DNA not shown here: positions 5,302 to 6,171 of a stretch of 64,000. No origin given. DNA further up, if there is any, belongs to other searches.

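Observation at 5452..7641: Surface beta-helix/PKD protein with a cytoplasmic tandem winged-HTH tail: candidate membrane-tethered one-component transcription factor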

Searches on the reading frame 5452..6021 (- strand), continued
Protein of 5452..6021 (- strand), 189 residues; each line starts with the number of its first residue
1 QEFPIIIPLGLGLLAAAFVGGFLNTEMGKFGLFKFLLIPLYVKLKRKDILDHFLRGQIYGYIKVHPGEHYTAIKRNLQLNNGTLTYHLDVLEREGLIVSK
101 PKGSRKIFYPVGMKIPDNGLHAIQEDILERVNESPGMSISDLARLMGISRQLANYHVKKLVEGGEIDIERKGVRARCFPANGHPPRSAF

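Call 78: find_homologous_proteins(query=A1, max_evalue=1e-15)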
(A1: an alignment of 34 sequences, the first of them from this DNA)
Query A1 (34 sequences) (189 aa, profile of the alignment): 352 proteins with E <= 1e-15 among 6921 candidates; the best 120 are listed.
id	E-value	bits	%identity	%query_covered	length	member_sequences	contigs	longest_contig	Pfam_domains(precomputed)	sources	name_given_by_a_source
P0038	2.4e-74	267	47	88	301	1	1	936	PF01047.29,PF12840.14,PF13412.13,PF08279.19,PF01022.27,PF01381.29,PF12802.14,PF13545.13,PF24266.2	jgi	jgi:predicted transcriptional regulator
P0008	2.4e-73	264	60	84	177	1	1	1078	PF01047.29,PF12840.14,PF13412.13,PF01022.27,PF12802.14,PF24266.2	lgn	-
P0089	6.4e-73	262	43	94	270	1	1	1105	PF01047.29,PF12840.14,PF13412.13,PF01022.27,PF09339.17,PF12802.14,PF24266.2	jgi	jgi:DNA-binding MarR family transcriptional regulator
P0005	3.0e-71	257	57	91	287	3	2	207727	PF01047.29,PF12840.14,PF13412.13,PF00801.27,PF01022.27,PF09339.17,PF12802.14,PF24266.2,PF18911.7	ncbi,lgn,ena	-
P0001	7.8e-71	256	89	92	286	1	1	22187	PF01047.29,PF12840.14,PF13412.13,PF00801.27,PF01022.27,PF12802.14,PF24266.2,PF18911.7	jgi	jgi:predicted transcriptional regulator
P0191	9.3e-71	255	43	87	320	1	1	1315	PF08279.19,PF01978.26,PF01022.27,PF13601.13,PF12802.14,PF24266.2,PF24034.2,PF01047.29,PF12840.14,PF13412.13,PF13463.13,PF02369.23,PF13545.13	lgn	-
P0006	1.4e-70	255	60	88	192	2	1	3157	PF01047.29,PF12840.14,PF13412.13,PF01022.27,PF13601.13,PF12802.14,PF24266.2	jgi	-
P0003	4.1e-70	253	59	97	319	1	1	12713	PF01047.29,PF12840.14,PF13412.13,PF00801.27,PF01978.26,PF01022.27,PF13601.13,PF12802.14,PF13545.13,PF24266.2,PF18911.7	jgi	jgi:predicted transcriptional regulator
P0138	5.6e-70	253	43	87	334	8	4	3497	PF08279.19,PF01978.26,PF01022.27,PF13601.13,PF12802.14,PF24266.2,PF24034.2,PF01047.29,PF12840.14,PF13412.13,PF13463.13,PF02369.23,PF13545.13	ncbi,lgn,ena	-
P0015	6.6e-70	253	49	83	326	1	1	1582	PF01047.29,PF12840.14,PF13412.13,PF13601.13,PF12802.14,PF24266.2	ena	-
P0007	1.6e-69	251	58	84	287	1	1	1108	PF01047.29,PF12840.14,PF13412.13,PF01022.27,PF17957.8,PF12802.14,PF24266.2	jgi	jgi:predicted transcriptional regulator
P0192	2.9e-69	250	43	88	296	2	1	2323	PF01047.29,PF12840.14,PF13412.13,PF01022.27,PF12802.14,PF24266.2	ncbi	-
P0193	4.1e-69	250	43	90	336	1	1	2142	PF01047.29,PF12840.14,PF13412.13,PF13463.13,PF01022.27,PF13601.13,PF12802.14,PF13545.13,PF24266.2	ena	-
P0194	4.2e-69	250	46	84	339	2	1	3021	PF01047.29,PF12840.14,PF13412.13,PF01022.27,PF03965.23,PF13601.13,PF19187.7,PF09339.17,PF12802.14,PF13545.13,PF24266.2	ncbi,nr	ncbi:MAG: helix-turn-helix domain-containing protein [Thermoplasmata archaeon]|nr:helix-turn-helix d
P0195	4.8e-69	250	46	93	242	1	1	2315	PF01047.29,PF12840.14,PF13412.13,PF13463.13,PF12802.14,PF24266.2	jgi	jgi:predicted transcriptional regulator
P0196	8.1e-69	249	42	85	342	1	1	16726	PF01047.29,PF12840.14,PF13412.13,PF01022.27,PF13601.13,PF12802.14,PF13545.13,PF24266.2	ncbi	-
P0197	9.5e-69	249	39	92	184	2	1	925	PF01047.29,PF12840.14,PF13412.13,PF08279.19,PF01022.27,PF13601.13,PF12802.14,PF24266.2,PF24034.2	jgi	jgi:predicted transcriptional regulator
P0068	1.1e-68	249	48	87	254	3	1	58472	PF01047.29,PF12840.14,PF13412.13,PF01022.27,PF12802.14,PF13545.13,PF24266.2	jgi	jgi:predicted transcriptional regulator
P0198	1.3e-68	248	46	94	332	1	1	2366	PF01047.29,PF12840.14,PF13412.13,PF01022.27,PF09339.17,PF12802.14,PF24266.2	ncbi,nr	ncbi:MAG: winged helix-turn-helix transcriptional regulator, partial [Thermoplasmata archaeon]|nr:wi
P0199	1.9e-68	248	42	84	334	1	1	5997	PF01978.26,PF01022.27,PF13601.13,PF12802.14,PF24266.2,PF24034.2,PF01047.29,PF12840.14,PF13412.13,PF13463.13,PF02369.23,PF13545.13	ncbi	-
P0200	2.0e-68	248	45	85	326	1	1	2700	PF01047.29,PF12840.14,PF13412.13,PF01022.27,PF03965.23,PF13601.13,PF19187.7,PF12802.14,PF13545.13,PF24266.2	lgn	-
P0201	2.2e-68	248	44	88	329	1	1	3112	PF01047.29,PF12840.14,PF13412.13,PF13463.13,PF01022.27,PF12802.14,PF24266.2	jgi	jgi:predicted transcriptional regulator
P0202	3.8e-68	247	46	92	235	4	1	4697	PF01047.29,PF12840.14,PF13412.13,PF12802.14,PF24266.2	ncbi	-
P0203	4.3e-68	247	48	82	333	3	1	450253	PF01047.29,PF12840.14,PF13412.13,PF13463.13,PF01978.26,PF01022.27,PF13601.13,PF09339.17,PF12802.14,PF13545.13,PF24266.2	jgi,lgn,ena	-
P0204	5.5e-68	246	37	96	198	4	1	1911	PF01047.29,PF12840.14,PF13412.13,PF01022.27,PF09339.17,PF12802.14,PF24266.2,PF24034.2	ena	-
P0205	7.4e-68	246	42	93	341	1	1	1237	PF01047.29,PF12840.14,PF13412.13,PF01022.27,PF13601.13,PF12802.14,PF24266.2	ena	-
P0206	9.9e-68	245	47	91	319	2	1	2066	PF12840.14,PF13412.13,PF01022.27,PF12802.14,PF24266.2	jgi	jgi:DNA-binding MarR family transcriptional regulator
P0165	1.3e-67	245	41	83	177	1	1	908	PF08279.19,PF01978.26,PF01022.27,PF03965.23,PF13601.13,PF09339.17,PF12802.14,PF24266.2,PF01726.23,PF01047.29,PF12840.14,PF13412.13,PF13463.13,PF00392.28,PF13545.13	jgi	-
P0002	2.6e-67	244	94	86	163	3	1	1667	PF01047.29,PF12840.14,PF13412.13,PF01022.27,PF12802.14,PF24266.2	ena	-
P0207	3.2e-67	244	42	81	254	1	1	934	PF01047.29,PF12840.14,PF13412.13,PF13463.13,PF01022.27,PF13601.13,PF19187.7,PF12802.14,PF13545.13,PF24266.2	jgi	jgi:predicted transcriptional regulator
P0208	3.5e-67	244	44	84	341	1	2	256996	PF01047.29,PF12840.14,PF13412.13,PF13463.13,PF01022.27,PF13601.13,PF09339.17,PF12802.14,PF24266.2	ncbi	-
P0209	3.5e-67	244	45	90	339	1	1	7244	PF01047.29,PF12840.14,PF13412.13,PF01022.27,PF13601.13,PF19187.7,PF12802.14,PF13545.13,PF24266.2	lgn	-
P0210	3.7e-67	244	47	82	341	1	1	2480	PF01047.29,PF12840.14,PF13412.13,PF01022.27,PF13601.13,PF12802.14,PF13545.13,PF24266.2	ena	-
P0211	4.1e-67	243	47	88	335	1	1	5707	PF01047.29,PF12840.14,PF13412.13,PF13463.13,PF01022.27,PF13601.13,PF12802.14,PF13545.13,PF24266.2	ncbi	-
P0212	4.6e-67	243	41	83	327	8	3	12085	PF08279.19,PF01978.26,PF01022.27,PF03965.23,PF13601.13,PF09339.17,PF12802.14,PF24266.2,PF01047.29,PF12840.14,PF13412.13,PF13463.13,PF02369.23,PF13545.13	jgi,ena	-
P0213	4.8e-67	243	44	88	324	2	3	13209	PF01047.29,PF12840.14,PF13412.13,PF13463.13,PF01022.27,PF13601.13,PF12802.14,PF24266.2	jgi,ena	jgi:predicted transcriptional regulator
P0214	5.1e-67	243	46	88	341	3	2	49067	PF01047.29,PF12840.14,PF13412.13,PF13463.13,PF01022.27,PF13601.13,PF09339.17,PF12802.14,PF13545.13,PF24266.2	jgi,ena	-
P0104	5.3e-67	243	42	89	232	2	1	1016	PF08279.19,PF01978.26,PF01022.27,PF03965.23,PF13601.13,PF09339.17,PF12802.14,PF24266.2,PF01047.29,PF12840.14,PF13412.13,PF13463.13,PF04545.23,PF13545.13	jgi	jgi:DNA-binding MarR family transcriptional regulator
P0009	6.0e-67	243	55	89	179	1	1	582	PF01047.29,PF12840.14,PF13412.13,PF01022.27,PF12802.14,PF24266.2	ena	-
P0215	6.8e-67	243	58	84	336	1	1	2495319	PF01047.29,PF12840.14,PF13412.13,PF01022.27,PF17957.8,PF12802.14,PF24266.2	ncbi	ncbi:MAG: winged helix-turn-helix transcriptional regulator, partial [Thermoplasmata archaeon]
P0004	6.9e-67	243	61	86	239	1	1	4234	PF01047.29,PF12840.14,PF13412.13,PF12802.14,PF24266.2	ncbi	-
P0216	7.3e-67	243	47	82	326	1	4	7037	PF01047.29,PF12840.14,PF13412.13,PF13463.13,PF01022.27,PF13601.13,PF12802.14,PF24266.2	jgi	jgi:predicted transcriptional regulator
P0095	7.3e-67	243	44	93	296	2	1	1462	PF01047.29,PF12840.14,PF13412.13,PF12802.14,PF24266.2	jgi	jgi:predicted transcriptional regulator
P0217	7.8e-67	243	45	90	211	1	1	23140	PF01047.29,PF12840.14,PF13412.13,PF13463.13,PF01022.27,PF13601.13,PF12802.14,PF13545.13,PF24266.2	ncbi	ncbi:MAG: winged helix-turn-helix transcriptional regulator, partial [Thermoplasmata archaeon]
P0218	8.5e-67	242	43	84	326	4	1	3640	PF08279.19,PF17789.8,PF01978.26,PF01022.27,PF13601.13,PF09339.17,PF12802.14,PF24266.2,PF24034.2,PF24107.2,PF01047.29,PF12840.14,PF13412.13,PF13463.13,PF02369.23,PF19187.7,PF04545.23,PF13545.13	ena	-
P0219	9.0e-67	242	43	84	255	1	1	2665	PF08279.19,PF01978.26,PF01022.27,PF03965.23,PF13601.13,PF09339.17,PF12802.14,PF24266.2,PF24034.2,PF01047.29,PF12840.14,PF13412.13,PF13463.13,PF13545.13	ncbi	ncbi:MAG: MarR family transcriptional regulator, partial [Candidatus Thermoplasmatota archaeon]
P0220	1.1e-66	242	43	83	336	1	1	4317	PF17789.8,PF01978.26,PF01022.27,PF03965.23,PF13601.13,PF09339.17,PF12802.14,PF24266.2,PF24034.2,PF25213.2,PF01047.29,PF12840.14,PF13412.13,PF13463.13,PF02369.23,PF13545.13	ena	-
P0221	1.2e-66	242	42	84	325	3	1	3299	PF01978.26,PF01022.27,PF03965.23,PF13601.13,PF09339.17,PF12802.14,PF24266.2,PF24034.2,PF01047.29,PF12840.14,PF13412.13,PF13463.13,PF02369.23,PF13545.13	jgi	jgi:DNA-binding MarR family transcriptional regulator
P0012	1.2e-66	242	46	89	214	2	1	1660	PF12840.14,PF13412.13,PF01978.26,PF01022.27,PF12802.14,PF24266.2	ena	-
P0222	1.6e-66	242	48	81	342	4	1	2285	PF01047.29,PF12840.14,PF13412.13,PF01022.27,PF13601.13,PF12802.14,PF24266.2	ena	-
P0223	1.8e-66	241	47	88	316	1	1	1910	PF01047.29,PF12840.14,PF13412.13,PF13463.13,PF01022.27,PF13601.13,PF09339.17,PF12802.14,PF13545.13,PF24266.2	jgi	-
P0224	1.9e-66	241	45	90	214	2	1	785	PF01047.29,PF12840.14,PF13412.13,PF12802.14,PF24266.2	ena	-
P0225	2.3e-66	241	43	89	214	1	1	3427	PF01047.29,PF12840.14,PF13412.13,PF01022.27,PF09339.17,PF12802.14,PF13545.13,PF24266.2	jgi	-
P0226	2.6e-66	241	41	94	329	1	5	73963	PF08279.19,PF17789.8,PF01978.26,PF01022.27,PF03965.23,PF13601.13,PF09339.17,PF12802.14,PF24266.2,PF24034.2,PF25213.2,PF01726.23,PF01047.29,PF12840.14,PF13412.13,PF13463.13,PF02369.23,PF00392.28,PF13545.13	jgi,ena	-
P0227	2.6e-66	241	43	91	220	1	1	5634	PF01047.29,PF12840.14,PF13412.13,PF01022.27,PF13601.13,PF12802.14,PF24266.2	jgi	jgi:predicted transcriptional regulator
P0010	2.8e-66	241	57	83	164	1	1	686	PF01047.29,PF12840.14,PF13412.13,PF01022.27,PF13601.13,PF12802.14,PF24266.2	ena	-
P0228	2.9e-66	241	45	90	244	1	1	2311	PF01047.29,PF12840.14,PF13412.13,PF12802.14,PF24266.2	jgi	jgi:DNA-binding MarR family transcriptional regulator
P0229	3.1e-66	241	45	88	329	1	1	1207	PF01047.29,PF12840.14,PF13412.13,PF01022.27,PF13601.13,PF19187.7,PF12802.14,PF24266.2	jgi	-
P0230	4.1e-66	240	40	84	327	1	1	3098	PF08279.19,PF17789.8,PF01978.26,PF01022.27,PF03965.23,PF13601.13,PF12802.14,PF24266.2,PF24034.2,PF25213.2,PF01047.29,PF12840.14,PF13412.13,PF13463.13,PF02369.23,PF19187.7,PF13545.13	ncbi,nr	ncbi:MAG: helix-turn-helix domain-containing protein [Euryarchaeota archaeon]|nr:helix-turn-helix do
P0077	4.4e-66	240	44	85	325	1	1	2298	PF01047.29,PF12840.14,PF13412.13,PF13463.13,PF02369.23,PF01022.27,PF13601.13,PF12802.14,PF24266.2,PF24034.2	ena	-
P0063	5.5e-66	240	43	95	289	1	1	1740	PF01047.29,PF12840.14,PF13412.13,PF01022.27,PF13601.13,PF12802.14,PF24266.2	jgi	jgi:DNA-binding MarR family transcriptional regulator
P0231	6.6e-66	239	45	84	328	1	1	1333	PF25212.3,PF01978.26,PF01022.27,PF03965.23,PF13601.13,PF12802.14,PF24266.2,PF01047.29,PF12840.14,PF13412.13,PF13463.13,PF02369.23,PF13545.13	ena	-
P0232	9.1e-66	239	42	92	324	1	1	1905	PF01047.29,PF12840.14,PF13412.13,PF01022.27,PF13601.13,PF12802.14,PF24266.2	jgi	jgi:predicted transcriptional regulator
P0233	1.0e-65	239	43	83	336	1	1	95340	PF01978.26,PF01022.27,PF13601.13,PF12802.14,PF24266.2,PF24034.2,PF01047.29,PF12840.14,PF13412.13,PF02369.23,PF00392.28,PF13545.13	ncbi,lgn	-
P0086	1.0e-65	239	46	78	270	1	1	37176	PF01047.29,PF12840.14,PF13412.13,PF08279.19,PF12802.14,PF13545.13,PF24266.2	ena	-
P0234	1.0e-65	239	42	89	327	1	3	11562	PF01978.26,PF01022.27,PF13601.13,PF09339.17,PF12802.14,PF24266.2,PF24034.2,PF01047.29,PF12840.14,PF13412.13,PF02369.23,PF13545.13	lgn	-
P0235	1.3e-65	239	46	78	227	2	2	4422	PF01047.29,PF12840.14,PF13412.13,PF08279.19,PF01022.27,PF12802.14,PF13545.13,PF24266.2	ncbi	ncbi:MAG: winged helix-turn-helix transcriptional regulator, partial [Thermoplasmata archaeon]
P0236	1.7e-65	238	41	94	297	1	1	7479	PF01047.29,PF12840.14,PF13412.13,PF01022.27,PF13601.13,PF12802.14,PF13545.13,PF05345.19,PF24266.2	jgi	jgi:predicted transcriptional regulator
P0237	2.4e-65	238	41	84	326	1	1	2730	PF08279.19,PF01978.26,PF01022.27,PF24033.2,PF03965.23,PF13601.13,PF09339.17,PF12802.14,PF13620.13,PF24266.2,PF24034.2,PF01325.26,PF25213.2,PF01047.29,PF12840.14,PF13412.13,PF13463.13,PF02369.23,PF00392.28,PF13545.13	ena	-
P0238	3.1e-65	237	46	84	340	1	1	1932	PF01047.29,PF12840.14,PF13412.13,PF01022.27,PF13601.13,PF12802.14,PF13545.13,PF24266.2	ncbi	-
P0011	3.5e-65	237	53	93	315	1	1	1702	PF01047.29,PF12840.14,PF13412.13,PF17957.8,PF12802.14,PF24266.2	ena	-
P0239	3.7e-65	237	40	89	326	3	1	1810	PF08279.19,PF17789.8,PF01978.26,PF01022.27,PF24033.2,PF03965.23,PF13601.13,PF09339.17,PF12802.14,PF13620.13,PF24266.2,PF24034.2,PF01325.26,PF25213.2,PF01047.29,PF12840.14,PF13412.13,PF13463.13,PF02369.23,PF04545.23,PF00392.28,PF13545.13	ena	-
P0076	3.8e-65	237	46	73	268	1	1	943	PF01047.29,PF12840.14,PF13412.13,PF12802.14,PF24266.2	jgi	jgi:predicted transcriptional regulator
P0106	4.3e-65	237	45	93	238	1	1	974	PF01047.29,PF12840.14,PF13412.13,PF08279.19,PF01022.27,PF13601.13,PF12802.14,PF13545.13,PF24266.2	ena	-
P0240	5.4e-65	236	47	82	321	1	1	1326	PF01047.29,PF12840.14,PF13412.13,PF01022.27,PF13601.13,PF12802.14,PF13545.13,PF24266.2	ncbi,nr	ncbi:MAG: winged helix-turn-helix transcriptional regulator, partial [Thermoplasmata archaeon]|nr:wi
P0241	5.8e-65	236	47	75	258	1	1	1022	PF01047.29,PF12840.14,PF13412.13,PF12802.14,PF24266.2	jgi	jgi:predicted transcriptional regulator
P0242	6.4e-65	236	43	83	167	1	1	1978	PF01047.29,PF12840.14,PF13412.13,PF01022.27,PF13601.13,PF12802.14,PF13545.13,PF24266.2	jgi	jgi:predicted transcriptional regulator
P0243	7.4e-65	236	43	88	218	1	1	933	PF01047.29,PF12840.14,PF13412.13,PF13601.13,PF12802.14,PF24266.2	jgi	-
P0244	7.9e-65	236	43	83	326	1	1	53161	PF08279.19,PF17789.8,PF01978.26,PF01022.27,PF13601.13,PF09339.17,PF12802.14,PF24266.2,PF01047.29,PF12840.14,PF13412.13,PF13463.13,PF02369.23,PF00392.28,PF13545.13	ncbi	-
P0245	9.6e-65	236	44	88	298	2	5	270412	PF01047.29,PF12840.14,PF13412.13,PF13463.13,PF01022.27,PF13601.13,PF12802.14,PF24266.2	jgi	jgi:predicted transcriptional regulator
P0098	1.0e-64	236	42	95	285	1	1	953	PF01047.29,PF12840.14,PF13412.13,PF09339.17,PF12802.14,PF13545.13,PF05345.19,PF24266.2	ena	-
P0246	1.1e-64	236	40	92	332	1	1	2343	PF08279.19,PF25212.3,PF01978.26,PF01022.27,PF13601.13,PF12802.14,PF24266.2,PF01047.29,PF12840.14,PF13412.13,PF13463.13,PF13545.13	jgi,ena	-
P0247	1.1e-64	236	41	83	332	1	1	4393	PF08279.19,PF01978.26,PF01022.27,PF13601.13,PF12802.14,PF13620.13,PF24266.2,PF24034.2,PF01047.29,PF12840.14,PF13412.13,PF13463.13,PF02369.23,PF13545.13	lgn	-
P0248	1.1e-64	235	43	84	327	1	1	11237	PF17789.8,PF01978.26,PF01022.27,PF13601.13,PF12802.14,PF24266.2,PF24034.2,PF01047.29,PF12840.14,PF13412.13,PF13463.13,PF02369.23,PF13545.13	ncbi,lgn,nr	ncbi:MAG TPA: MarR family transcriptional regulator [Thermoplasmata archaeon]|nr:MarR family transcr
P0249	1.2e-64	235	48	75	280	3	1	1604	PF01047.29,PF12840.14,PF13412.13,PF12802.14,PF24266.2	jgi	-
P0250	1.2e-64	235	41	92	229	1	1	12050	PF01047.29,PF12840.14,PF13412.13,PF01022.27,PF13601.13,PF12802.14,PF24266.2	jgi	jgi:predicted transcriptional regulator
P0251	1.4e-64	235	42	83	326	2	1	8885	PF08279.19,PF17789.8,PF01978.26,PF01022.27,PF13601.13,PF09339.17,PF12802.14,PF24266.2,PF24034.2,PF24107.2,PF01047.29,PF12840.14,PF13412.13,PF13463.13,PF02369.23,PF13545.13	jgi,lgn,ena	-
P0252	1.4e-64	235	42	90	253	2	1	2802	PF08279.19,PF01978.26,PF01022.27,PF13601.13,PF12802.14,PF24266.2,PF24034.2,PF01047.29,PF12840.14,PF13412.13,PF13463.13,PF04545.23,PF13545.13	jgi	jgi:DNA-binding MarR family transcriptional regulator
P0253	1.6e-64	235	41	92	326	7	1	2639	PF17789.8,PF01978.26,PF01022.27,PF13601.13,PF12802.14,PF13620.13,PF24266.2,PF01047.29,PF12840.14,PF13412.13,PF13463.13,PF02369.23,PF13545.13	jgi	-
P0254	1.8e-64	235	41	84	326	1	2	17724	PF17789.8,PF01978.26,PF01022.27,PF13601.13,PF12802.14,PF13620.13,PF24266.2,PF01047.29,PF12840.14,PF13412.13,PF13463.13,PF02369.23,PF00392.28,PF13545.13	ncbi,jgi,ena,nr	ncbi:MAG: winged helix-turn-helix transcriptional regulator [Methanobacteriota archaeon]|nr:MAG: win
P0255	2.0e-64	235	44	81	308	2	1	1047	PF01047.29,PF12840.14,PF13412.13,PF01022.27,PF12802.14,PF24266.2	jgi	jgi:DNA-binding transcriptional ArsR family regulator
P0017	2.0e-64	235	43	87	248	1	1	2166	PF01047.29,PF12840.14,PF13412.13,PF01978.26,PF01022.27,PF12802.14,PF24266.2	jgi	jgi:DNA-binding MarR family transcriptional regulator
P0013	2.1e-64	235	47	88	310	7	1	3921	PF12840.14,PF13412.13,PF01022.27,PF12802.14,PF24266.2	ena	-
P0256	2.6e-64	234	40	90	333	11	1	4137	PF08279.19,PF01978.26,PF01022.27,PF13601.13,PF12802.14,PF24266.2,PF01047.29,PF12840.14,PF13412.13,PF13463.13,PF02369.23,PF13545.13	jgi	-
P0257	3.0e-64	234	43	86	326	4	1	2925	PF01978.26,PF01022.27,PF03965.23,PF13601.13,PF12802.14,PF24266.2,PF01047.29,PF12840.14,PF13412.13,PF13463.13,PF02369.23,PF13545.13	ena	-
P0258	3.0e-64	234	43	92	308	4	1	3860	PF01047.29,PF12840.14,PF13412.13,PF12802.14,PF13545.13,PF05345.19,PF24266.2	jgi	jgi:DNA-binding MarR family transcriptional regulator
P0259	3.2e-64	234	40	96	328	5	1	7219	PF01047.29,PF12840.14,PF13412.13,PF13463.13,PF01022.27,PF13601.13,PF12802.14,PF24266.2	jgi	-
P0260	3.5e-64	234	47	86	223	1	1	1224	PF01047.29,PF12840.14,PF13412.13,PF01022.27,PF13601.13,PF12802.14,PF24266.2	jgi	jgi:predicted transcriptional regulator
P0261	3.6e-64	234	43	90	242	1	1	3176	PF01047.29,PF12840.14,PF13412.13,PF09339.17,PF12802.14,PF24266.2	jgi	-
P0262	3.6e-64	234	40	84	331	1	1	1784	PF17789.8,PF01978.26,PF01022.27,PF13601.13,PF09339.17,PF12802.14,PF24266.2,PF01047.29,PF12840.14,PF13412.13,PF13463.13,PF02369.23,PF00392.28,PF13545.13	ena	-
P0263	4.1e-64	234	45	90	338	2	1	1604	PF01047.29,PF12840.14,PF13412.13,PF08279.19,PF01022.27,PF13601.13,PF12802.14,PF13545.13,PF24266.2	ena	-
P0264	4.7e-64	233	41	92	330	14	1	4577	PF01047.29,PF12840.14,PF13412.13,PF08279.19,PF13463.13,PF02369.23,PF01022.27,PF13601.13,PF12802.14,PF13545.13,PF24266.2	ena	-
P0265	4.7e-64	233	40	84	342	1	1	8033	PF08279.19,PF25212.3,PF01978.26,PF01022.27,PF13601.13,PF09339.17,PF12802.14,PF13620.13,PF24266.2,PF24034.2,PF01047.29,PF12840.14,PF13412.13,PF13463.13,PF02369.23,PF00392.28,PF13545.13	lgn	-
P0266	4.9e-64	233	42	84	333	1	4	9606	PF08279.19,PF01978.26,PF01022.27,PF13601.13,PF09339.17,PF12802.14,PF24266.2,PF24034.2,PF01325.26,PF01047.29,PF12840.14,PF13412.13,PF13463.13,PF02369.23,PF13545.13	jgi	jgi:DNA-binding MarR family transcriptional regulator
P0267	5.0e-64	233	42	94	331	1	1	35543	PF01047.29,PF12840.14,PF13412.13,PF13463.13,PF01022.27,PF13601.13,PF12802.14,PF24266.2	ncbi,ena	-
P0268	5.4e-64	233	40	92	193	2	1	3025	PF01047.29,PF12840.14,PF13412.13,PF13463.13,PF01978.26,PF01022.27,PF03965.23,PF13601.13,PF12802.14,PF13545.13,PF24266.2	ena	-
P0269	6.3e-64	233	40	90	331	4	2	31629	PF01047.29,PF12840.14,PF13412.13,PF17789.8,PF13463.13,PF02369.23,PF01022.27,PF13601.13,PF12802.14,PF13545.13,PF24266.2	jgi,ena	-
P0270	6.8e-64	233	41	93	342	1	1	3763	PF01047.29,PF12840.14,PF13412.13,PF13463.13,PF01978.26,PF01022.27,PF13601.13,PF12802.14,PF13545.13,PF24266.2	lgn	-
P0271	8.3e-64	233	40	93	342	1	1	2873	PF01047.29,PF12840.14,PF13412.13,PF13463.13,PF01978.26,PF01022.27,PF13601.13,PF12802.14,PF24266.2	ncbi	ncbi:MAG: winged helix-turn-helix transcriptional regulator [Thermoplasmata archaeon]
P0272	8.6e-64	233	39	89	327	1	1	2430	PF08279.19,PF25212.3,PF17789.8,PF01978.26,PF01022.27,PF03965.23,PF13601.13,PF09339.17,PF12802.14,PF24266.2,PF01325.26,PF25213.2,PF01047.29,PF12840.14,PF13412.13,PF13463.13,PF02369.23,PF19187.7,PF13545.13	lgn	-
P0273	8.7e-64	233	40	93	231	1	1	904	PF01047.29,PF12840.14,PF13412.13,PF25212.3,PF01022.27,PF12802.14,PF24266.2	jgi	jgi:predicted transcriptional regulator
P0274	9.4e-64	232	41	93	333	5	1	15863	PF01047.29,PF12840.14,PF13412.13,PF13463.13,PF01978.26,PF02369.23,PF01022.27,PF13601.13,PF12802.14,PF24266.2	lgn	-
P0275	1.0e-63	232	45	91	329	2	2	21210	PF01047.29,PF12840.14,PF13412.13,PF13463.13,PF01978.26,PF01022.27,PF13601.13,PF12802.14,PF13545.13,PF24266.2,PF24034.2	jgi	jgi:DNA-binding MarR family transcriptional regulator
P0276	1.1e-63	232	41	84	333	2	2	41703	PF01047.29,PF12840.14,PF13412.13,PF13463.13,PF02369.23,PF01022.27,PF13601.13,PF09339.17,PF12802.14,PF13545.13,PF24266.2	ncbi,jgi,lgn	-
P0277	1.4e-63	232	46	87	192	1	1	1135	PF01047.29,PF12840.14,PF13412.13,PF13601.13,PF12802.14,PF24266.2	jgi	jgi:predicted transcriptional regulator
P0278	1.4e-63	232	45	79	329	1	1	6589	PF01047.29,PF12840.14,PF13412.13,PF17789.8,PF02369.23,PF01022.27,PF13601.13,PF12802.14,PF24266.2,PF24034.2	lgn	-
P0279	1.5e-63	232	43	88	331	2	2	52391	PF01047.29,PF12840.14,PF13412.13,PF01022.27,PF13601.13,PF12802.14,PF13545.13,PF24266.2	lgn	-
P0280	1.7e-63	232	43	93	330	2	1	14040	PF01047.29,PF12840.14,PF13412.13,PF01978.26,PF02369.23,PF01022.27,PF13601.13,PF12802.14,PF13545.13,PF24266.2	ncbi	ncbi:MAG: winged helix-turn-helix transcriptional regulator [Thermoplasmata archaeon]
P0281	1.8e-63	232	41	92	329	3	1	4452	PF08279.19,PF01022.27,PF03965.23,PF13601.13,PF12802.14,PF13620.13,PF24266.2,PF01726.23,PF01047.29,PF12840.14,PF13412.13,PF13463.13,PF02369.23,PF19187.7,PF13545.13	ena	-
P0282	1.9e-63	231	45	89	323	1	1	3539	PF01047.29,PF12840.14,PF13412.13,PF01978.26,PF02369.23,PF01022.27,PF13601.13,PF12802.14,PF24266.2,PF24034.2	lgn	-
